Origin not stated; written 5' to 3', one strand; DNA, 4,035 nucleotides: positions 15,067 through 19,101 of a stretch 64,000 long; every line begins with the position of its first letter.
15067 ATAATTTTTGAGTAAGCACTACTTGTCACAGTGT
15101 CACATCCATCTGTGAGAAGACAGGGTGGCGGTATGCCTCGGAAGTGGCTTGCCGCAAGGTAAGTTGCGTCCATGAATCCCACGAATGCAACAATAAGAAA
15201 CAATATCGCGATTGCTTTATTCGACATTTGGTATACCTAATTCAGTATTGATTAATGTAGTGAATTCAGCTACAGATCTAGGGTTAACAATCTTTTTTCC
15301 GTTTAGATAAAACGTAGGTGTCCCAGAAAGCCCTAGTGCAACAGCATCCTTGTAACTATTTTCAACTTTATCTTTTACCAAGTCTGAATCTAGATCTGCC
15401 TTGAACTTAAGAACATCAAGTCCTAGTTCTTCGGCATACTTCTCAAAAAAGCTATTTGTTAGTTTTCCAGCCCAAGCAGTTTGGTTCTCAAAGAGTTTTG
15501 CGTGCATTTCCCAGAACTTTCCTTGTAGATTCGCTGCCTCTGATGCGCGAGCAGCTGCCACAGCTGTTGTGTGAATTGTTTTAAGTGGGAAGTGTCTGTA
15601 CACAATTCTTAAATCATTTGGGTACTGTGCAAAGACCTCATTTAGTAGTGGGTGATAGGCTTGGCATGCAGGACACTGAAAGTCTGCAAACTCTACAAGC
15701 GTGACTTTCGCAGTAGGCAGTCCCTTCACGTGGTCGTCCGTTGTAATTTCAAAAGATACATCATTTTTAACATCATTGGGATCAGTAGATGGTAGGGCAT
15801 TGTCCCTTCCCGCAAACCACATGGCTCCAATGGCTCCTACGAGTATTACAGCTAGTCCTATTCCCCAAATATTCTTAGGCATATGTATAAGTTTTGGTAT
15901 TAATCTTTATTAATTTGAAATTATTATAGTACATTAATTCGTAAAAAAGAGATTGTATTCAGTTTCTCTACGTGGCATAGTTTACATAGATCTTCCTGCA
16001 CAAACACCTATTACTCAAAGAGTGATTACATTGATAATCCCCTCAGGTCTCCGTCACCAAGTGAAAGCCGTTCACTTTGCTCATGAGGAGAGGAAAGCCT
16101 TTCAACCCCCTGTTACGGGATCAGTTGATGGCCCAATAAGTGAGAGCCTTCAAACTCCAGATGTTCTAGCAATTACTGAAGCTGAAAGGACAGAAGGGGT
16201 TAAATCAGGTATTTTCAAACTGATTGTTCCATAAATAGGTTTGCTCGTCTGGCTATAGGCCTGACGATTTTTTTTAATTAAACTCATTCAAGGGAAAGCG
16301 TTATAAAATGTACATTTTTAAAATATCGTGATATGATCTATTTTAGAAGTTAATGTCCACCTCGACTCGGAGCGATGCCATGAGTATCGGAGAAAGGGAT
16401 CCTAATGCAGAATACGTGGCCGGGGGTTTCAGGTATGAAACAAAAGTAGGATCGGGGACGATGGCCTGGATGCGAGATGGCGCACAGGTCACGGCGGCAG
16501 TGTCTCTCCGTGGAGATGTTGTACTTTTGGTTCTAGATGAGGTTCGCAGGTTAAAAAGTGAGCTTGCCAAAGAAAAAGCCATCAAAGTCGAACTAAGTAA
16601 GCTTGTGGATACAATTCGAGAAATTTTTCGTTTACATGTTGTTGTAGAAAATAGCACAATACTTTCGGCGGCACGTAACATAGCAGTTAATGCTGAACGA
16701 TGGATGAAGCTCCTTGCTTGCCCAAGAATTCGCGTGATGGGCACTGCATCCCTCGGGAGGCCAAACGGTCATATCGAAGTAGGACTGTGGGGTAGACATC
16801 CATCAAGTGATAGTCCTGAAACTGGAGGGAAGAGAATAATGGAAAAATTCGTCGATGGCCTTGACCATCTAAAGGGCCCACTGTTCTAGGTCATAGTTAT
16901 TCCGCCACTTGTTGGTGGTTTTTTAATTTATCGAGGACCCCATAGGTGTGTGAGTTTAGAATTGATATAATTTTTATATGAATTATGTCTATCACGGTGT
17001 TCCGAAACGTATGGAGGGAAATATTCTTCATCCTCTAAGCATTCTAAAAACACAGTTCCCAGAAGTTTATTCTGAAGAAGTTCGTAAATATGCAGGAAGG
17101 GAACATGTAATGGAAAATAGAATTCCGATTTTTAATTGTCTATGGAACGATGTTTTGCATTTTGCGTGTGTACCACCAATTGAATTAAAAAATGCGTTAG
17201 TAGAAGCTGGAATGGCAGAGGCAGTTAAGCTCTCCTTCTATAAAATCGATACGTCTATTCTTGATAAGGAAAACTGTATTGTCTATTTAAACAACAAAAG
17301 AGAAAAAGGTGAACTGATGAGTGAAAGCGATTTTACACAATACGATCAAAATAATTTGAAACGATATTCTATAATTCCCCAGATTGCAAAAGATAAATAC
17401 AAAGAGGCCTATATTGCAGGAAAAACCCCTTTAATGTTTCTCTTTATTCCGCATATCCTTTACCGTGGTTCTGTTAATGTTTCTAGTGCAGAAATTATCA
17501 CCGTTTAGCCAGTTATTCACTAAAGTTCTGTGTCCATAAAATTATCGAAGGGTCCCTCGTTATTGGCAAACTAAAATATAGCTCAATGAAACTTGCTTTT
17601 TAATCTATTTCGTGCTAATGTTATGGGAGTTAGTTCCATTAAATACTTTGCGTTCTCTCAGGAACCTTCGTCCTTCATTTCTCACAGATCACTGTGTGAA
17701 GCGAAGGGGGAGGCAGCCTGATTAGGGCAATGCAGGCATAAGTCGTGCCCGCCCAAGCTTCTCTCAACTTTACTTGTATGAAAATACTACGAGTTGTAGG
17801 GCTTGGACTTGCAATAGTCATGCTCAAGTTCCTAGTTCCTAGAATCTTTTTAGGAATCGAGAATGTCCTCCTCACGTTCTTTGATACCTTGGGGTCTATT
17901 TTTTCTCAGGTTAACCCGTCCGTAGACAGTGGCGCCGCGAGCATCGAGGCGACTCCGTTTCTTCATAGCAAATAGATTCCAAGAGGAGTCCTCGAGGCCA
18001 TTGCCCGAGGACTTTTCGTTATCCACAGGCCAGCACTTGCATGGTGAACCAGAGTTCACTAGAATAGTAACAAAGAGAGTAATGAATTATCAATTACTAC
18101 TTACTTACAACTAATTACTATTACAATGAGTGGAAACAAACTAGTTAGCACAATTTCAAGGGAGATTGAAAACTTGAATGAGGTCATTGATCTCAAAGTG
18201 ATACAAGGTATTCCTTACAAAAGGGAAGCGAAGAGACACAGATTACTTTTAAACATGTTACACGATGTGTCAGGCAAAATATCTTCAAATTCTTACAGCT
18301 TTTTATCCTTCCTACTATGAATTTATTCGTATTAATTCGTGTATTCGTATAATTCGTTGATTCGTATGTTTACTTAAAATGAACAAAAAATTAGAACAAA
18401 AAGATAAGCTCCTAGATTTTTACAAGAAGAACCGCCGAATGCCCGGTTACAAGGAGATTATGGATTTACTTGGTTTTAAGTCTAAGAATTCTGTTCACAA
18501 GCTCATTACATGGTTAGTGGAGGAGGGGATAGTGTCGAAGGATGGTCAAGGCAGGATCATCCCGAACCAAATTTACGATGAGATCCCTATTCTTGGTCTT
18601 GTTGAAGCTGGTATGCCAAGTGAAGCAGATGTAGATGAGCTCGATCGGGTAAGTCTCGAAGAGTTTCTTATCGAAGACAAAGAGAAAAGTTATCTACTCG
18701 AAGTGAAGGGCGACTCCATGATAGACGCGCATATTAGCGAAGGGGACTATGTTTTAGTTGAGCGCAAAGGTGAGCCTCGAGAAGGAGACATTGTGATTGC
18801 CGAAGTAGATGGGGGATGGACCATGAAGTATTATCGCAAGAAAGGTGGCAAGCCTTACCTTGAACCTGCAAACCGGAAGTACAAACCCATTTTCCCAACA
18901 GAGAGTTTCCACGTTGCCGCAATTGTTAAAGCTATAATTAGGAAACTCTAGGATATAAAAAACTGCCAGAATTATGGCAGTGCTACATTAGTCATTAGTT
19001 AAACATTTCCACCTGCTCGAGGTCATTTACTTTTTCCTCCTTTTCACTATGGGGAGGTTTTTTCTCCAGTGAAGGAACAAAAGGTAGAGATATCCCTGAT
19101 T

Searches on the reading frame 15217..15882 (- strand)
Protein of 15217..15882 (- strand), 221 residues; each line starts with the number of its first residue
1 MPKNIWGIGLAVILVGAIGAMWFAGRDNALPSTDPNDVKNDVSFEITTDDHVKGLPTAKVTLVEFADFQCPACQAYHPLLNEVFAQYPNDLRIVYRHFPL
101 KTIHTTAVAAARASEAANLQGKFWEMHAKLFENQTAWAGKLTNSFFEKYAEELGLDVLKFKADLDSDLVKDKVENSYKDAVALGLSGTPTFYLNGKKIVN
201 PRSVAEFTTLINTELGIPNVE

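Call 43: search_protein_families(library=pfam, proteins=[window:15217-15882:-], max_evalue=0.001)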
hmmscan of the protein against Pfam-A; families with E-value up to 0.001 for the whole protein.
window:15217-15882:- (221 aa): 3 families
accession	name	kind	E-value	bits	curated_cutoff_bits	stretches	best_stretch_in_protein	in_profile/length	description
PF13462.12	Thioredoxin_4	-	1.7e-26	93.8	23.2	1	49-212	4-164/165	Thioredoxin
PF01323.26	DSBA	-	3e-20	73.3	25.6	1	61-204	1-183/191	DSBA-like thioredoxin domain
PF13743.12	Thioredoxin_5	-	2.6e-05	24.5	27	1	103-192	70-162/186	Thioredoxin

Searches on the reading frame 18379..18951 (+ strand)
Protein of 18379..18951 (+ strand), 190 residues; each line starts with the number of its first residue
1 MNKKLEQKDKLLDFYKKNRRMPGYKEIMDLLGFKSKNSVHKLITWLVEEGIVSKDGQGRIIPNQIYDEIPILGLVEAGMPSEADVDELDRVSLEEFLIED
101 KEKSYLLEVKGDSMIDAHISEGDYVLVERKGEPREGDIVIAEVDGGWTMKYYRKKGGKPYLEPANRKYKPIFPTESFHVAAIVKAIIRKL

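Call 44: search_protein_families(library=pfam, proteins=[window:18379-18951:+], max_evalue=0.001)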
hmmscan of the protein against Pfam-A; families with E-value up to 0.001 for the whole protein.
window:18379-18951:+ (190 aa): 1 family
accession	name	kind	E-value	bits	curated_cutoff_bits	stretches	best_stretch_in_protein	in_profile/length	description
PF00717.28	Peptidase_S24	-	9.5e-26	90.2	23.3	1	70-179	1-111/116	Peptidase S24-like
